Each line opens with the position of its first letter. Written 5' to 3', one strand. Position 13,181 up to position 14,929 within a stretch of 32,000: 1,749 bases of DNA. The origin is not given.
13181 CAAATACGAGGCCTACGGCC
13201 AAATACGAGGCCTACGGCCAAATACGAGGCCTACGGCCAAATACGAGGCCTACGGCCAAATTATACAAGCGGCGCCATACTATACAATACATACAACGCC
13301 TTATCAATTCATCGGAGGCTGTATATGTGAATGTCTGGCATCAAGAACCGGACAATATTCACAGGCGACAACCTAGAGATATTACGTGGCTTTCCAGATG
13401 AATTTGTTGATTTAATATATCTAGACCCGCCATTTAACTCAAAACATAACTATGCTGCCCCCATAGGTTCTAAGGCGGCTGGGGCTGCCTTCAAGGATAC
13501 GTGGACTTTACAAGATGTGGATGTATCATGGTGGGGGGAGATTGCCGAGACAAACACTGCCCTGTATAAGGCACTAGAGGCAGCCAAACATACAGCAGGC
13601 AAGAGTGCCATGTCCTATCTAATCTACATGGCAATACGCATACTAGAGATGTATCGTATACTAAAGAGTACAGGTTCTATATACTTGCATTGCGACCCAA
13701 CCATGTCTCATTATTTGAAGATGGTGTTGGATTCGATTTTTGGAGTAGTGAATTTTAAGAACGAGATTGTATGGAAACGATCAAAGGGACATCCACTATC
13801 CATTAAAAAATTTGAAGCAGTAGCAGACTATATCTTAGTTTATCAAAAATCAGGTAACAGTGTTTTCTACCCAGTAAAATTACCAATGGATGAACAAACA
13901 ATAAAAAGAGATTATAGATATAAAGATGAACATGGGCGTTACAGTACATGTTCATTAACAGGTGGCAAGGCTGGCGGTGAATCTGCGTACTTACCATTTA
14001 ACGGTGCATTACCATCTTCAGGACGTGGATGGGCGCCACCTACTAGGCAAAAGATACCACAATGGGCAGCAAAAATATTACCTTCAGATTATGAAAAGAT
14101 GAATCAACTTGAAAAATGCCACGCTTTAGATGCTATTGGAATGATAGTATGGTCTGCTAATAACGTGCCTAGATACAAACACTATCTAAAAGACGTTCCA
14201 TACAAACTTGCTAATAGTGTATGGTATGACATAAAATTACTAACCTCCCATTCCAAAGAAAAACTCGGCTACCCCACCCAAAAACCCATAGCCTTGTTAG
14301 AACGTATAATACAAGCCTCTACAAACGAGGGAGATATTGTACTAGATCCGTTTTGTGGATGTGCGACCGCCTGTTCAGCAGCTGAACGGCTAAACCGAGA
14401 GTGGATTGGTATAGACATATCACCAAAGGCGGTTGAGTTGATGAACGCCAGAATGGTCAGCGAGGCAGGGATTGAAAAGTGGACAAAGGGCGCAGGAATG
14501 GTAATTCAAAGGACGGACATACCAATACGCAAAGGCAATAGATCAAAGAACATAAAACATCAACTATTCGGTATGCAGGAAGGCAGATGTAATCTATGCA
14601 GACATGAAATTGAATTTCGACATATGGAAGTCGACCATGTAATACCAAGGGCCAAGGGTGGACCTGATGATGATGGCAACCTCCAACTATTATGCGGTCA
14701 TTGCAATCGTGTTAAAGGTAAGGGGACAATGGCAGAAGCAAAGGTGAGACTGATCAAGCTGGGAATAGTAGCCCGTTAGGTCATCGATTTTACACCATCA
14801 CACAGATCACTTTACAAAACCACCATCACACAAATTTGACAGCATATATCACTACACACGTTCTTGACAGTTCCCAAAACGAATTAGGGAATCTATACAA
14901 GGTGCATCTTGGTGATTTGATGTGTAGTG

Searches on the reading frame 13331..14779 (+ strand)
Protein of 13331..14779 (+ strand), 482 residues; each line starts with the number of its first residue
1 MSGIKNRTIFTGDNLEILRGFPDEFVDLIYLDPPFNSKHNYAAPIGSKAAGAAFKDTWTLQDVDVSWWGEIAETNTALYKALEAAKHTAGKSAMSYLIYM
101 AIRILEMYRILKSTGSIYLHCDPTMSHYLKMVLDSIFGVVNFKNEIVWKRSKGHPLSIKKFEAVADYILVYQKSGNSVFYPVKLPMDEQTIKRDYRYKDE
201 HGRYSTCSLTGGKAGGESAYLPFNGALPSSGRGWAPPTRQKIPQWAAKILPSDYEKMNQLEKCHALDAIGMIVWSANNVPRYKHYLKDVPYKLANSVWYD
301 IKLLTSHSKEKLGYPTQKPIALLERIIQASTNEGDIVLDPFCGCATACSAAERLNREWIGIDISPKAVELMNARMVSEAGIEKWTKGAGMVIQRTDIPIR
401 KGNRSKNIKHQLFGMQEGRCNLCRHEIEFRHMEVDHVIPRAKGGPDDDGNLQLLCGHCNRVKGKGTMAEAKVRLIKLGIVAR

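Call 3: search_protein_families(library=pfam, proteins=[window:13331-14779:+], max_evalue=1)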
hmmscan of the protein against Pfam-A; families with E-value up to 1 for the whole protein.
window:13331-14779:+ (482 aa): 12 families
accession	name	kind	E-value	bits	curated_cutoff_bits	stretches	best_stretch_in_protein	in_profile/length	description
PF01555.25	N6_N4_Mtase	-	2.1e-44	152.6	26.7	1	26-371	1-219/221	DNA methylase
PF01844.29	HNH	-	4.8e-12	46.3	21.4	1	420-464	1-46/47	HNH endonuclease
PF14279.12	HNH_5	-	2.4e-10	40.6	27.5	1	420-469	1-50/56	HNH endonuclease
PF02945.21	Endonuclease_7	-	7.5e-05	23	23.6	1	405-465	11-66/82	Recombination endonuclease VII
PF13847.12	Methyltransf_31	-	0.00063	19.9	27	1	333-374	3-47/145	Methyltransferase domain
PF03602.21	Cons_hypoth95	-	0.003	17.7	24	1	22-40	110-128/182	Conserved hypothetical protein 95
PF02086.21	MethyltransfD12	-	0.0069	16.6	22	0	12-40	162-193/253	D12 class N6 adenine-specific DNA methyltransferase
PF13395.12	HNH_4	-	0.011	16.1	22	1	425-466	11-52/54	HNH endonuclease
PF25339.1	C2_C2CD3_N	-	0.017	15.4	27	1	62-119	35-90/145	N-terminal C2 domain of C2CD3 protein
PF05724.17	TPMT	-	0.018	15.2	26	1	308-377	11-81/218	Thiopurine S-methyltransferase (TPMT)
PF13649.12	Methyltransf_25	-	0.027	15.6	27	1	337-375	1-41/97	Methyltransferase domain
PF08241.18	Methyltransf_11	-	0.15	13.1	21.2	0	342-375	5-38/95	Methyltransferase domain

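Call 4: search_protein_families(library=padloc, proteins=[window:13331-14779:+], max_evalue=1)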
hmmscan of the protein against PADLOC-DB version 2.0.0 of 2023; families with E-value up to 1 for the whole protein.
window:13331-14779:+ (482 aa): 100 families (the best 25 are shown)
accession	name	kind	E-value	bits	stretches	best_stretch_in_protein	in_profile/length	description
PDLC03354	MTase_II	-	2.7e-60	202.6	2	93-378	126-385/425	Type II methyltransferase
PDLC03339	MTase_II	-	1.2e-53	180.4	3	295-375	192-271/399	Type II methyltransferase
PDLC03300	MTase_II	-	1.1e-48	163.8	2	292-384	194-285/302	Type II methyltransferase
PDLC03371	MTase_II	-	8e-40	135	2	290-377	168-254/260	Type II methyltransferase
PDLC03644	MTase_III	-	5.6e-37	125.7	1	8-375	40-393/542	Type III methyltransferase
PDLC03299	MTase_II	-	1e-34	118.4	3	294-376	177-258/296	Type II methyltransferase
PDLC03636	MTase_III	-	1.3e-31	108.1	3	96-201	96-199/575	Type III methyltransferase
PDLC03638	MTase_III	-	4.9e-31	105.8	1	95-375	430-677/816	Type III methyltransferase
PDLC03635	MTase_III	-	1e-30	105.1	2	95-195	267-373/708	Type III methyltransferase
PDLC03633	MTase_III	-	3.8e-29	99.9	2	25-179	99-234/616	Type III methyltransferase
PDLC03641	MTase_III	-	1.5e-27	94.5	1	9-357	107-434/657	Type III methyltransferase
PDLC03238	MTase_II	-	1.1e-26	91.9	3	295-366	286-356/428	Type II methyltransferase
PDLC03634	MTase_III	-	5.5e-26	89.6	1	9-357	97-432/621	Type III methyltransferase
PDLC03265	MTase_II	-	7.4e-26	89.4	3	254-375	217-328/333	Type II methyltransferase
PDLC03216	MTase_II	-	2.5e-24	84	2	314-383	194-263/364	Type II methyltransferase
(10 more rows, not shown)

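Call 5: search_protein_families(library=ncbifam, proteins=[window:13331-14779:+], max_evalue=1)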
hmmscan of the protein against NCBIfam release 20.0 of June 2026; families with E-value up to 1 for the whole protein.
window:13331-14779:+ (482 aa): 13 families
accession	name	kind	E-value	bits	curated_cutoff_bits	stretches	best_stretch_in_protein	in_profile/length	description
NF008572.0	PRK11524.1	equivalog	2.8e-28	98.9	292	3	306-374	187-255/294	adenine-specific DNA-methyltransferase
NF050803.1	DnaMtaseCcrMCaul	equivalog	1.3e-22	80.2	830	2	311-381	183-253/350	adenine-specific DNA-methyltransferase CcrM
NF010253.0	PRK13699.1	subfamily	3.3e-14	53.1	244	2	314-365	144-195/226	DNA methyltransferase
NF049971.1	CRISPR_Cas9d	exception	2e-10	39.9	375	1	404-466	532-597/986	type II CRISPR RNA-guided endonuclease Cas9d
NF040563.1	guided_IscB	equivalog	1.4e-08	34.3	175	1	407-470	182-243/314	RNA-guided endonuclease IscB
TIGR01865.2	cas_Csn1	equivalog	9e-05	20.9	100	1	403-469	559-631/1070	type II CRISPR RNA-guided endonuclease Cas9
TIGR02646.1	TIGR02646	subfamily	0.0022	18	52.15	1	403-460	10-66/144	retron system putative HNH endonuclease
NF041761.1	PtuB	equivalog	0.0065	16.3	150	1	402-443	30-73/218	retron Ec78 anti-phage system effector HNH endonuclease PtuB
NF047732.1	tRNAMtaseTrm5bMeth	equivalog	0.0068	15.4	500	1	327-373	192-237/337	tRNA (guanine(37)-N1)-methyltransferase Trm5b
NF011529.0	PRK14968.1-3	equivalog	0.014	14.8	162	1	307-373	11-74/198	putative methyltransferase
NF043040.1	corrin_prot_MT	hypoth_equivalog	0.052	13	180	1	323-378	31-86/216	corrinoid protein-associated methyltransferase CpaM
TIGR00095.1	TIGR00095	equivalog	0.09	12.4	117.5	1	24-39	123-138/194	16S rRNA (guanine(966)-N(2))-methyltransferase RsmD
TIGR01177.1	TIGR01177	hypoth_equivalog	0.14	11.4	316.55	1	330-368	179-217/330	TIGR01177 family methyltransferase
